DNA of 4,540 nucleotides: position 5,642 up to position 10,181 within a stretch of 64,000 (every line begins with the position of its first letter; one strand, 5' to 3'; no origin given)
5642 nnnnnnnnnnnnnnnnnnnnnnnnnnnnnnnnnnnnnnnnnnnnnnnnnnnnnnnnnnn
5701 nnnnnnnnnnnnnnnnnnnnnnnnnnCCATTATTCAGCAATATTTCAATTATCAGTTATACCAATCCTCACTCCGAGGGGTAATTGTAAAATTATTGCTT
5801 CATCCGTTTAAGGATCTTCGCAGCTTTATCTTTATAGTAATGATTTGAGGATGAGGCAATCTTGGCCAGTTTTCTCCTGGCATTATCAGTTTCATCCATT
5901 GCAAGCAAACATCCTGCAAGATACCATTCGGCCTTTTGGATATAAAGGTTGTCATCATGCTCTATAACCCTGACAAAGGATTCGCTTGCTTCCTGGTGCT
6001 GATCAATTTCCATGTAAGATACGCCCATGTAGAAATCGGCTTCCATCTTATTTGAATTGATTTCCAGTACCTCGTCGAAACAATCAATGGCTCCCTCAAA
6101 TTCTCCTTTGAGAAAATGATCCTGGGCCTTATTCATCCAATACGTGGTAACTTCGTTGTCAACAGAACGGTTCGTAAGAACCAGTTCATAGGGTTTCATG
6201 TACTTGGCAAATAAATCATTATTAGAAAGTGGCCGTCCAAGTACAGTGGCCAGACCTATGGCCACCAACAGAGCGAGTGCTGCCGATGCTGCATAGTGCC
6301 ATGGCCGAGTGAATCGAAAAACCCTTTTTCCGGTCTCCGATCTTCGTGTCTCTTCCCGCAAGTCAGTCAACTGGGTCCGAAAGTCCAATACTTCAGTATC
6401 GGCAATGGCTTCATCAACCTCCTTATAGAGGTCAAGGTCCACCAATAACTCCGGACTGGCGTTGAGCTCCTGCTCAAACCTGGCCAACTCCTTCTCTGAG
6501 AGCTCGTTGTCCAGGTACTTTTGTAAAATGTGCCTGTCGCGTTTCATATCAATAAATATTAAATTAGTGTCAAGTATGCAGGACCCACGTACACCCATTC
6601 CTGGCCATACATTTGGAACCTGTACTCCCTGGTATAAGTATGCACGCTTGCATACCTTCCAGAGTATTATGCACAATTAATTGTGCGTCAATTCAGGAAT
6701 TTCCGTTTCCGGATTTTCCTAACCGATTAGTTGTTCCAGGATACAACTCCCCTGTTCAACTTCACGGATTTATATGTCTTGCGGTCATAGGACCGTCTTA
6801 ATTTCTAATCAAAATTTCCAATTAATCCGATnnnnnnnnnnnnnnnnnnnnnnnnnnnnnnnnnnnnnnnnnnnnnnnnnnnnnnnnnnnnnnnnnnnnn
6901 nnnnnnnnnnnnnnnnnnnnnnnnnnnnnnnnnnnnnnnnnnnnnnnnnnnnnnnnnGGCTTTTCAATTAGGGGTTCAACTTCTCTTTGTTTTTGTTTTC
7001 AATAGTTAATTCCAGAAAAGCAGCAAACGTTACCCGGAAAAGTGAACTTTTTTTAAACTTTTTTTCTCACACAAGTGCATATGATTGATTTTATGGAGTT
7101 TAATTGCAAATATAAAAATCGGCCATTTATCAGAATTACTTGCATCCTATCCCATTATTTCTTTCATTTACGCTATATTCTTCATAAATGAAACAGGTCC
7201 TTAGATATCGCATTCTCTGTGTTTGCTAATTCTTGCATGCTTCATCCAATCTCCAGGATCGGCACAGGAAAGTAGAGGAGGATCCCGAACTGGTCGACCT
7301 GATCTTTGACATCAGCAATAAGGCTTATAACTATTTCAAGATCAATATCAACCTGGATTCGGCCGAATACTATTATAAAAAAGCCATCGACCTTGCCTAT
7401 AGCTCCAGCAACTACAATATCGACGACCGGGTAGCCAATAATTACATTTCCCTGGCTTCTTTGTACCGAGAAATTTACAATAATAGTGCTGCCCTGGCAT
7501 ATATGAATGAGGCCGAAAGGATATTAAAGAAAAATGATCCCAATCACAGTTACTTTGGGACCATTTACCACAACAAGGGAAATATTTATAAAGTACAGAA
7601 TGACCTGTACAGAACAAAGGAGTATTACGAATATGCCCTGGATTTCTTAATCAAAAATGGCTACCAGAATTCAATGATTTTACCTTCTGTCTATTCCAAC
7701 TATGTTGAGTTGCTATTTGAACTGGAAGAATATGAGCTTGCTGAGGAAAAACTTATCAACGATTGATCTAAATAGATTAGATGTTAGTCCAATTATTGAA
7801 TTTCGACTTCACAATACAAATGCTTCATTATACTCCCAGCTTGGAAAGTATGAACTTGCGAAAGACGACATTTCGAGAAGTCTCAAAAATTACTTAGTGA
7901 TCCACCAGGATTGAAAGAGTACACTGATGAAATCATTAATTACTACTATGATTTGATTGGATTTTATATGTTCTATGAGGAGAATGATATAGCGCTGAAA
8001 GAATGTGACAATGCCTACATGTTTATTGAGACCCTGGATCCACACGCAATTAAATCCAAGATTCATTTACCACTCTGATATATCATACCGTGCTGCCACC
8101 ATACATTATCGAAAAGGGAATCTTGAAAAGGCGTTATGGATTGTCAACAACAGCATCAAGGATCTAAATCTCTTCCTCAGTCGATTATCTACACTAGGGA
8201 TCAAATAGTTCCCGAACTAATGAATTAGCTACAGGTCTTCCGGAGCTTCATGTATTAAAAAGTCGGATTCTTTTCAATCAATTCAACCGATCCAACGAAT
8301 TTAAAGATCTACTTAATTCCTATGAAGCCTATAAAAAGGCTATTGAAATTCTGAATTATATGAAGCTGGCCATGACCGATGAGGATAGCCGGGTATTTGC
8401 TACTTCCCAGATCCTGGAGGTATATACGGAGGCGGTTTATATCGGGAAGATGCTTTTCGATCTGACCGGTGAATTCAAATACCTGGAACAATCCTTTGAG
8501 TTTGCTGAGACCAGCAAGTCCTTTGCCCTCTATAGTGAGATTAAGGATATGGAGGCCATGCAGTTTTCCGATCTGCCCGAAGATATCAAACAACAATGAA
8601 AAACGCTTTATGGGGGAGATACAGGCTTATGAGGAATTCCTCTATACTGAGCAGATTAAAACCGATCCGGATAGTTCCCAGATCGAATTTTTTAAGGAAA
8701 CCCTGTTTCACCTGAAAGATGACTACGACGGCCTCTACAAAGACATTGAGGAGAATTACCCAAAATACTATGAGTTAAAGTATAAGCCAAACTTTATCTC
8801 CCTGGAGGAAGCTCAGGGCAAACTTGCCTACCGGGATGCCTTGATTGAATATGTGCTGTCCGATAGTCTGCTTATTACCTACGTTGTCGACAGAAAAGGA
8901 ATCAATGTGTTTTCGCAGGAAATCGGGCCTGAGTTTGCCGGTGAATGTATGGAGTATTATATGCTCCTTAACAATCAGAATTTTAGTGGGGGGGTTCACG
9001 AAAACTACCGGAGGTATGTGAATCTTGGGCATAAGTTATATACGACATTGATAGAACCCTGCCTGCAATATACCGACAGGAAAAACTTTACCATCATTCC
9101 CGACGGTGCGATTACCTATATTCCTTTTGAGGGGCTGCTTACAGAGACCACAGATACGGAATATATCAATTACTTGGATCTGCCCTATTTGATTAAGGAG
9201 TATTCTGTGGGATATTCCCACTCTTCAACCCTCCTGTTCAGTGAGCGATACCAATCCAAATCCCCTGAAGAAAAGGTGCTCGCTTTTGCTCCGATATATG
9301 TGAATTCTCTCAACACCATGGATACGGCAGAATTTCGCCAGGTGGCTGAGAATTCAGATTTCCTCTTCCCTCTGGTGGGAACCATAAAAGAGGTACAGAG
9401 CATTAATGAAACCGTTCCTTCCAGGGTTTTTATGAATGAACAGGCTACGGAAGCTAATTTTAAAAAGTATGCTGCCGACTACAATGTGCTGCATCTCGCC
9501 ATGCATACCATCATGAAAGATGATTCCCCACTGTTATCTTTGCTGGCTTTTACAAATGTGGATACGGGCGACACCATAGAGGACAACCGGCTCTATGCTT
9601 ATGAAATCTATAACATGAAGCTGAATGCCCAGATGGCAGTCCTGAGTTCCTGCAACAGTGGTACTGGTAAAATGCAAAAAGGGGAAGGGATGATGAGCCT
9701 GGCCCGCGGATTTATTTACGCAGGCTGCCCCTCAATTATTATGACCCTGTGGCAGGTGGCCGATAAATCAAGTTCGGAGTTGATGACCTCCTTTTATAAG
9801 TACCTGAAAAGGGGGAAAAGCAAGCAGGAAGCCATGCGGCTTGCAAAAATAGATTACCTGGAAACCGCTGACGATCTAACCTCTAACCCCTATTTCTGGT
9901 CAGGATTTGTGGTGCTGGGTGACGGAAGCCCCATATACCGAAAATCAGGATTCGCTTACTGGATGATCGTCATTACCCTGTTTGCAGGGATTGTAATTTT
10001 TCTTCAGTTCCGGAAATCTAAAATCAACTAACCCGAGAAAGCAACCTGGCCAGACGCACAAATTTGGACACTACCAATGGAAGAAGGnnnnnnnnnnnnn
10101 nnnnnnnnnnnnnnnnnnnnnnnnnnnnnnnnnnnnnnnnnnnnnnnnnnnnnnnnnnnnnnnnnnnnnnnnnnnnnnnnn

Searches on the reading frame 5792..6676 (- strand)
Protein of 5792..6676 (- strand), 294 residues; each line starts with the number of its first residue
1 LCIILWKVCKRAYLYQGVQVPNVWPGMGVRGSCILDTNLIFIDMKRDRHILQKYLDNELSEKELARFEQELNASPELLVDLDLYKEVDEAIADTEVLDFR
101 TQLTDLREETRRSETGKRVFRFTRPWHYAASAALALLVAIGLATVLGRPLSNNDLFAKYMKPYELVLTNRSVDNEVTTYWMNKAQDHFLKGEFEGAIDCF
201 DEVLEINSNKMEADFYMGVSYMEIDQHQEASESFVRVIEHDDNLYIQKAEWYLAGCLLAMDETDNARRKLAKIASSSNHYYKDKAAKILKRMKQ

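Call 9: search_protein_families(library=pfam, proteins=[window:5792-6676:-], max_evalue=0.001)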
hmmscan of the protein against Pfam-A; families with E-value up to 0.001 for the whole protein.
window:5792-6676:- (294 aa): 8 families
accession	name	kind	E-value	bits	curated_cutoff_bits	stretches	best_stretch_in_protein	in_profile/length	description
PF00515.34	TPR_1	-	2.6e-11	43.3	27.8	1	180-209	4-33/34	Tetratricopeptide repeat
PF07719.23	TPR_2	-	1.2e-10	41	27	1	179-209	3-33/34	Tetratricopeptide repeat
PF13174.12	TPR_6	-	3e-06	27.9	26.3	0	212-239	1-28/33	Tetratricopeptide repeat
PF12895.13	ANAPC3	-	1.4e-05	25.7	27.2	1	171-233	19-78/82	Anaphase-promoting complex, cyclosome, subunit 3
PF13424.12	TPR_12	-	0.00013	22.5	30.1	0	178-208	4-34/77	Tetratricopeptide repeat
PF13181.12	TPR_8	-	0.00026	21.3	25.7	0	179-209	3-33/34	Tetratricopeptide repeat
PF14559.12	TPR_19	-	0.00027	21.7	25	0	190-243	4-57/68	Tetratricopeptide repeat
PF13414.12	TPR_11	-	0.00055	20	26.8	0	187-223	4-40/42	TPR repeat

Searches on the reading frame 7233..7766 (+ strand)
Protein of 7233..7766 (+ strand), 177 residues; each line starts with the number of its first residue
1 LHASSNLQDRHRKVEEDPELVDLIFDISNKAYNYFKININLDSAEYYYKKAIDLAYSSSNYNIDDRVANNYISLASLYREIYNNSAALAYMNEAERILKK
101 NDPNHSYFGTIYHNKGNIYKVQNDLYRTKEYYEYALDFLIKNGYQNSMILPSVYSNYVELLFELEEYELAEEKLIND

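Call 48: search_protein_families(library=pfam, proteins=[window:7233-7766:+], max_evalue=0.01)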
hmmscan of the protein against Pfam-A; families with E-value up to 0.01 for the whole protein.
window:7233-7766:+ (177 aa): 3 families
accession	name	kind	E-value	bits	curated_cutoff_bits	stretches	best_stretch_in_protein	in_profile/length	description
PF17874.7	TPR_MalT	-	1.5e-06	28.2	45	1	85-172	57-143/336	MalT-like TPR region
PF13424.12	TPR_12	-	2.6e-06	28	30.1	1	40-100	18-77/77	Tetratricopeptide repeat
PF14938.12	SNAP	-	4.4e-06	26.8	25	1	26-171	36-175/282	Soluble NSF attachment protein, SNAP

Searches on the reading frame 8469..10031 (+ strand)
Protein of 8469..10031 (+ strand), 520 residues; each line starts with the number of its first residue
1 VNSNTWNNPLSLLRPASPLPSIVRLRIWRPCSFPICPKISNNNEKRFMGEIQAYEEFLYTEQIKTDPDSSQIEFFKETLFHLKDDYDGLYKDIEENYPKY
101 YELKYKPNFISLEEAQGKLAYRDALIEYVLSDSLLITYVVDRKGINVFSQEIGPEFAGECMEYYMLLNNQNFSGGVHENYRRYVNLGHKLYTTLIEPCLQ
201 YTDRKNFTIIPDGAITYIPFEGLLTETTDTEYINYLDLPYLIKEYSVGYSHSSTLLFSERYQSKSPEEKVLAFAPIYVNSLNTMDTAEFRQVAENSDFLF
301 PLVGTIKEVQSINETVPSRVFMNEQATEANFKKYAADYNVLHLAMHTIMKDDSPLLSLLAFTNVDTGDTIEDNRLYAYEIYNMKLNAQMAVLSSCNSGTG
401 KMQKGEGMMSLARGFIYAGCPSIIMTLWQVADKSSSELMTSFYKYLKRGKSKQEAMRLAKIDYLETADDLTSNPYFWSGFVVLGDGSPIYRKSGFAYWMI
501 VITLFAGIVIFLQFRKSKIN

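Call 9: search_protein_families(library=pfam, proteins=[window:8469-10031:+], max_evalue=0.001)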
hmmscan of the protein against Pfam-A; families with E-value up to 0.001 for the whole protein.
window:8469-10031:+ (520 aa): 2 families
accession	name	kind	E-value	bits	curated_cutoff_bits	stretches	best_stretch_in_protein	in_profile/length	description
PF12770.12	CHAT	-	3.9e-59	200.9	24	1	186-485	3-289/289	CHAT domain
PF03568.22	Peptidase_C50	-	0.00032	20.4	27.8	1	380-433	341-393/395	Peptidase family C50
